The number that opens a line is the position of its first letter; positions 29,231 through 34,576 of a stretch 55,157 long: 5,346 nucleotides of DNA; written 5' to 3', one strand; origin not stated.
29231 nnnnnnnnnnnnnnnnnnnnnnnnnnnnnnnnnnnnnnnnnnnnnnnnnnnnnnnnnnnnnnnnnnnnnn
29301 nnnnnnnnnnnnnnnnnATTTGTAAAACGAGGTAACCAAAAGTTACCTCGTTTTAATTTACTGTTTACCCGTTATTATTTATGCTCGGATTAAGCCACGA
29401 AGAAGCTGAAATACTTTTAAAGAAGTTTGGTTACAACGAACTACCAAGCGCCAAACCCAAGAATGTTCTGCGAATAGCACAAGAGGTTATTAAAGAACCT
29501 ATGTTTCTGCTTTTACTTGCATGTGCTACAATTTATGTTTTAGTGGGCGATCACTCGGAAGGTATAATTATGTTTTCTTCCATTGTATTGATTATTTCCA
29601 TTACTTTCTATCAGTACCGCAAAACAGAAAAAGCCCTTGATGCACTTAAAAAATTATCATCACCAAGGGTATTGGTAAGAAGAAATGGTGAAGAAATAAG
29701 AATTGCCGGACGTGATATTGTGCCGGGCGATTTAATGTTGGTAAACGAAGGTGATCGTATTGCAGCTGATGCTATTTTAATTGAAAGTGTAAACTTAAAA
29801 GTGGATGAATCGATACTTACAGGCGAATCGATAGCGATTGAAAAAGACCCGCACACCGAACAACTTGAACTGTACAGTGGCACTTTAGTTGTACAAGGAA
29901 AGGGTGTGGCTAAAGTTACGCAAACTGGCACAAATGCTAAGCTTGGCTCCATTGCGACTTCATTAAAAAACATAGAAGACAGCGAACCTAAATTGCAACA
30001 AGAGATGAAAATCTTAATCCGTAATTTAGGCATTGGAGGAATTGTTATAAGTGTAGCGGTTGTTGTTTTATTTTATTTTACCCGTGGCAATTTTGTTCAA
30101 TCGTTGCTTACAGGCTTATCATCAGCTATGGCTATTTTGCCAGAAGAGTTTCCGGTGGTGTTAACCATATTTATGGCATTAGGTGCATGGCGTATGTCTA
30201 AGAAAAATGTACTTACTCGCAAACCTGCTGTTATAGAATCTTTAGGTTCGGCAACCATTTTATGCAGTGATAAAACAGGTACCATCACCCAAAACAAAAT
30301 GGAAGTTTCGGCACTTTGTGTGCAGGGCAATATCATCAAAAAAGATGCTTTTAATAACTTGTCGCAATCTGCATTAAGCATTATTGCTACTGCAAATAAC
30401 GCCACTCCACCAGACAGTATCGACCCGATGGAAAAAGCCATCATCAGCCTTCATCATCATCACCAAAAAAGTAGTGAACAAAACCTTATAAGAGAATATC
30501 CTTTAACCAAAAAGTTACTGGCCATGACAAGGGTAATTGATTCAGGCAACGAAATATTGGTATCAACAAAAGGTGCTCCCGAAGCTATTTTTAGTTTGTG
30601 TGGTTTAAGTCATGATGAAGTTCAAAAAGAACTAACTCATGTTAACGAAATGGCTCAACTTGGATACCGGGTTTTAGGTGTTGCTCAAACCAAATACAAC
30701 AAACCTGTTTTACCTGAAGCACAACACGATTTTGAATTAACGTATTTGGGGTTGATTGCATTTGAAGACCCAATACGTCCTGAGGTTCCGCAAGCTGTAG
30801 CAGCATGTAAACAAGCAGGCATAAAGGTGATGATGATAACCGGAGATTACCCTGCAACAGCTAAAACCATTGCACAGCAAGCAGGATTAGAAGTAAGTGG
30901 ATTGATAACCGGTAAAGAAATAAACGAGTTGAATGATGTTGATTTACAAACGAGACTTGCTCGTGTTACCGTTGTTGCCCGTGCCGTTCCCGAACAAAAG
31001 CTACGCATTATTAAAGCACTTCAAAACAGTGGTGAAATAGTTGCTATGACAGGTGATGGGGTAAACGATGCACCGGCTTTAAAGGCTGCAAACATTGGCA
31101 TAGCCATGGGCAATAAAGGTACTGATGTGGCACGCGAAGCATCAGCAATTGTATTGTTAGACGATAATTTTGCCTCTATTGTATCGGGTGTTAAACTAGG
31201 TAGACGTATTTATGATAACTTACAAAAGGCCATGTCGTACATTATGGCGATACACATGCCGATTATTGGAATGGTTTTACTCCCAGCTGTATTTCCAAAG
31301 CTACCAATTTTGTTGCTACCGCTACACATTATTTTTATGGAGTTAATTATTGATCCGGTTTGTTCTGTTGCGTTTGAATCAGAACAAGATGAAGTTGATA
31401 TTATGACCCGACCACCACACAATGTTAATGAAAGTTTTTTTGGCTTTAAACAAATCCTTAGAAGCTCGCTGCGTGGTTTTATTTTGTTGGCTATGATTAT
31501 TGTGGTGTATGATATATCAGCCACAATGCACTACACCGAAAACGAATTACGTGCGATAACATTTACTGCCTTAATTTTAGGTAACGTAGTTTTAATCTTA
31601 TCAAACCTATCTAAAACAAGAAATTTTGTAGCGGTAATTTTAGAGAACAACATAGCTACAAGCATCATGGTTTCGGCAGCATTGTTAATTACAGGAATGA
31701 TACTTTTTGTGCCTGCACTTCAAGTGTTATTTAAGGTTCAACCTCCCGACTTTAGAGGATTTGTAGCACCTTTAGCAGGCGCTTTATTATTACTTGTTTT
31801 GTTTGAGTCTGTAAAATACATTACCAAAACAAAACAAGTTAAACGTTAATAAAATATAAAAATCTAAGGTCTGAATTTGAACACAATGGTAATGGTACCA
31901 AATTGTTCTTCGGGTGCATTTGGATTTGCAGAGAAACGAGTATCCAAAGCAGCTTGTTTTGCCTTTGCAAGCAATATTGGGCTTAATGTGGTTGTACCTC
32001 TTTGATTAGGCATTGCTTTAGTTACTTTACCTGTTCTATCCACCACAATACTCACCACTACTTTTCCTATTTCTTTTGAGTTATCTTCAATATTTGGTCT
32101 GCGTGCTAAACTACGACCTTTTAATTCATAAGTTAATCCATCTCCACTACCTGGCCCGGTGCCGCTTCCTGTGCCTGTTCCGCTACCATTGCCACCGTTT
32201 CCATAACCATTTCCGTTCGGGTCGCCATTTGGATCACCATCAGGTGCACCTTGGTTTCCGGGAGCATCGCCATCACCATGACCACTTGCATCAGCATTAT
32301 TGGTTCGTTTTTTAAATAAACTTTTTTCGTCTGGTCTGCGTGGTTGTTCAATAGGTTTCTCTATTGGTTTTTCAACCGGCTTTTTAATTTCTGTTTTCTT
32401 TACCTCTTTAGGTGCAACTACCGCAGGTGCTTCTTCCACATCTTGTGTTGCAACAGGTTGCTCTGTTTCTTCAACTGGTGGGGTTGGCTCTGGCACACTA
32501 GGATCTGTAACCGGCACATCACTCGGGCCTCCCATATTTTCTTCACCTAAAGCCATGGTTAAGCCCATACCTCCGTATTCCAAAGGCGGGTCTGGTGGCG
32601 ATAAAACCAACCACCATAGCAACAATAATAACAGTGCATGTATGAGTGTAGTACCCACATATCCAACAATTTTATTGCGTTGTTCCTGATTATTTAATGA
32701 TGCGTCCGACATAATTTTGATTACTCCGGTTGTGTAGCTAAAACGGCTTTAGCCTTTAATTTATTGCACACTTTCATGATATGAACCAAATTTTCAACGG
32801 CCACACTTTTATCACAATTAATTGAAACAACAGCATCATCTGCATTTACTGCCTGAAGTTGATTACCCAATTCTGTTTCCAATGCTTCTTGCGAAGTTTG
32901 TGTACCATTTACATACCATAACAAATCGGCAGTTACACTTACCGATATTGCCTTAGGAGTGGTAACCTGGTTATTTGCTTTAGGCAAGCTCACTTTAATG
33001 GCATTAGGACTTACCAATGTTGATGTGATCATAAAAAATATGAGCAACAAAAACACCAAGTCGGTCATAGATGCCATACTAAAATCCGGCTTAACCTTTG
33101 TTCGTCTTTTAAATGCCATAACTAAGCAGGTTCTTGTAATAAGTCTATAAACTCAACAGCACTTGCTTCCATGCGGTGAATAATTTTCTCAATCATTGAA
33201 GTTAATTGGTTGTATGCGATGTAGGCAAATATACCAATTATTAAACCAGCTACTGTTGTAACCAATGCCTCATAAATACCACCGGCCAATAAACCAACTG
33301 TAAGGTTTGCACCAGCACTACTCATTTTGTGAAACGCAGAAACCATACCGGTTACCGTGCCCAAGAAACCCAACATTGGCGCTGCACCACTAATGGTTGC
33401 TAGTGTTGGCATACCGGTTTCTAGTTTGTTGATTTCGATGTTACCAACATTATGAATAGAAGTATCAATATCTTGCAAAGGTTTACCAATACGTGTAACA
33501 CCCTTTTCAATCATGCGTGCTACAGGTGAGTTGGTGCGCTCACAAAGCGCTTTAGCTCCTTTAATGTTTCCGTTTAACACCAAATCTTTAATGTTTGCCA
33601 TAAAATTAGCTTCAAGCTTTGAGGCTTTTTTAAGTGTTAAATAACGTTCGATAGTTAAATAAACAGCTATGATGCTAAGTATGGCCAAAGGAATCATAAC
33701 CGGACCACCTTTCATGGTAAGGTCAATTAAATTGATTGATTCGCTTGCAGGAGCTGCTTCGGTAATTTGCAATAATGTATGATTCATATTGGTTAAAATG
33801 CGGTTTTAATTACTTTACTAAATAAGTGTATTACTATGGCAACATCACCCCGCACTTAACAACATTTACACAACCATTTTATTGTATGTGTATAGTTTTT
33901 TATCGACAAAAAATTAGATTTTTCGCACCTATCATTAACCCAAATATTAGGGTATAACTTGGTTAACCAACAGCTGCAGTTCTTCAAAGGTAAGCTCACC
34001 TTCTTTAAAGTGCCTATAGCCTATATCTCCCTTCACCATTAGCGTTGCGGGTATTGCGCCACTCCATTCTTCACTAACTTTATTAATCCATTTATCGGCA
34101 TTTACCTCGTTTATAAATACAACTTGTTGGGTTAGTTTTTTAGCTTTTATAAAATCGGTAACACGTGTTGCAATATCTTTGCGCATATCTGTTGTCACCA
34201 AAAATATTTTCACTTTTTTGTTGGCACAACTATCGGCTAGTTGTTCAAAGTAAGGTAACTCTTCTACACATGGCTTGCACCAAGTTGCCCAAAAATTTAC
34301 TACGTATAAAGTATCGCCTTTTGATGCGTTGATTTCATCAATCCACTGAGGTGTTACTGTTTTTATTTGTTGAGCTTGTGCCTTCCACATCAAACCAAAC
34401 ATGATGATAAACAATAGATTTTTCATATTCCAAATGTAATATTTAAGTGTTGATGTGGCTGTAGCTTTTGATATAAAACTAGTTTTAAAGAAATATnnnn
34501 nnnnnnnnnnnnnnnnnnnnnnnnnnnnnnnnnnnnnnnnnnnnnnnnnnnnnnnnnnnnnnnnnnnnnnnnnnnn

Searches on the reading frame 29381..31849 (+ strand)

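Call 57: search_protein_families(library=pfam, proteins=[window:29381-31849:+])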
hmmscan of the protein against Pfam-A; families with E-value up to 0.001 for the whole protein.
window:29381-31849:+ (822 aa): 7 families
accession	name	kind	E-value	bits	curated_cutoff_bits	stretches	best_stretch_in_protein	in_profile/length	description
PF00122.25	E1-E2_ATPase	-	5.2e-44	150.3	28.1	1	92-275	2-181/181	E1-E2 ATPase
PF00689.26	Cation_ATPase_C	-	3.4e-26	92.5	27.3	1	642-814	1-175/175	Cation transporting ATPase, C-terminus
PF00702.32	Hydrolase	-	1e-21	78.6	26.4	1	295-571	5-191/191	haloacid dehalogenase-like hydrolase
PF00690.31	Cation_ATPase_N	-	5.4e-10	39.2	20.4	1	3-51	20-68/69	Cation transporter/ATPase, N-terminus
PF08282.18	Hydrolase_3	-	7.7e-07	29.5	20.9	1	543-592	195-244/255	haloacid dehalogenase-like hydrolase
PF12710.13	HAD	-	0.00041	21.3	27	1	463-568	82-189/189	haloacid dehalogenase-like hydrolase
PF19770.4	DUF6256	-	0.00079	20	25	0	217-271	45-100/109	Family of unknown function (DUF6256)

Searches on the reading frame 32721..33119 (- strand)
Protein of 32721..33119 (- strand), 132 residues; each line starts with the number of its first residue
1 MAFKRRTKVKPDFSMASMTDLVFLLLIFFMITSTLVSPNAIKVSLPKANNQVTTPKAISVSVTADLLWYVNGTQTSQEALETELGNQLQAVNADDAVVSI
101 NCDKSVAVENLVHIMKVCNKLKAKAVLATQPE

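Call 62: search_protein_families(library=pfam, proteins=[window:32721-33119:-], max_evalue=0.01)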
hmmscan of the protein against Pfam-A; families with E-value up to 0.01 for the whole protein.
window:32721-33119:- (132 aa): 1 family
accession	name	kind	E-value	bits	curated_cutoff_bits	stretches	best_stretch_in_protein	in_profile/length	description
PF02472.21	ExbD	-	1.1e-23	84.1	25.4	1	10-131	5-127/128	Biopolymer transport protein ExbD/TolR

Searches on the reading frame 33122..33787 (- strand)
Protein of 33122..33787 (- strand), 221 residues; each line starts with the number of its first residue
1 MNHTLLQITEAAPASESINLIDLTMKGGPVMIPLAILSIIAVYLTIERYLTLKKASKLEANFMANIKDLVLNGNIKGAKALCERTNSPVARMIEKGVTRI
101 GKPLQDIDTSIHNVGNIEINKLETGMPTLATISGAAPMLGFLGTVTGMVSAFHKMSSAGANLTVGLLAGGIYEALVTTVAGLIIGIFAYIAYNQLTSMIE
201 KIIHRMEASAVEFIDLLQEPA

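Call 62: search_protein_families(library=pfam, proteins=[window:33122-33787:-], max_evalue=0.01)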
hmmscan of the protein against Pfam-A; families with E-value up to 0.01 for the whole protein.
window:33122-33787:- (221 aa): 1 family
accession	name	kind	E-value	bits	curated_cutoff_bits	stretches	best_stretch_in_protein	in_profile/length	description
PF01618.21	MotA_ExbB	-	6.5e-29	100.7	22.9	1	86-207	3-126/127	MotA/TolQ/ExbB proton channel family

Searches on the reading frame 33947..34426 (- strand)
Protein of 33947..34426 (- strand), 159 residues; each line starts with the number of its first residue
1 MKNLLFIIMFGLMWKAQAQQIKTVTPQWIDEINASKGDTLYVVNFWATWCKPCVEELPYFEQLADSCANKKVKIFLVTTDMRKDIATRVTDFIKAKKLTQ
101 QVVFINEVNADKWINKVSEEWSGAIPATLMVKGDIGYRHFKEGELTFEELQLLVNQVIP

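Call 62: search_protein_families(library=pfam, proteins=[window:33947-34426:-], max_evalue=0.01)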
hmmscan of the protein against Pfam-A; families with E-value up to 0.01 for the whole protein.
window:33947-34426:- (159 aa): 4 families
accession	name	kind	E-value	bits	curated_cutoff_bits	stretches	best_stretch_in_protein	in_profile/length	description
PF00578.27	AhpC-TSA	-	3.5e-10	40.3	26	1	36-132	24-116/124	AhpC/TSA family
PF00085.26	Thioredoxin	-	5.9e-09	36.3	23.5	1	27-88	9-67/103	Thioredoxin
PF08534.16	Redoxin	-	6.9e-09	36.1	26.6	1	38-99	29-87/148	Redoxin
PF13905.12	Thioredoxin_8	-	0.0011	19.7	27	1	39-82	2-45/94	Thioredoxin-like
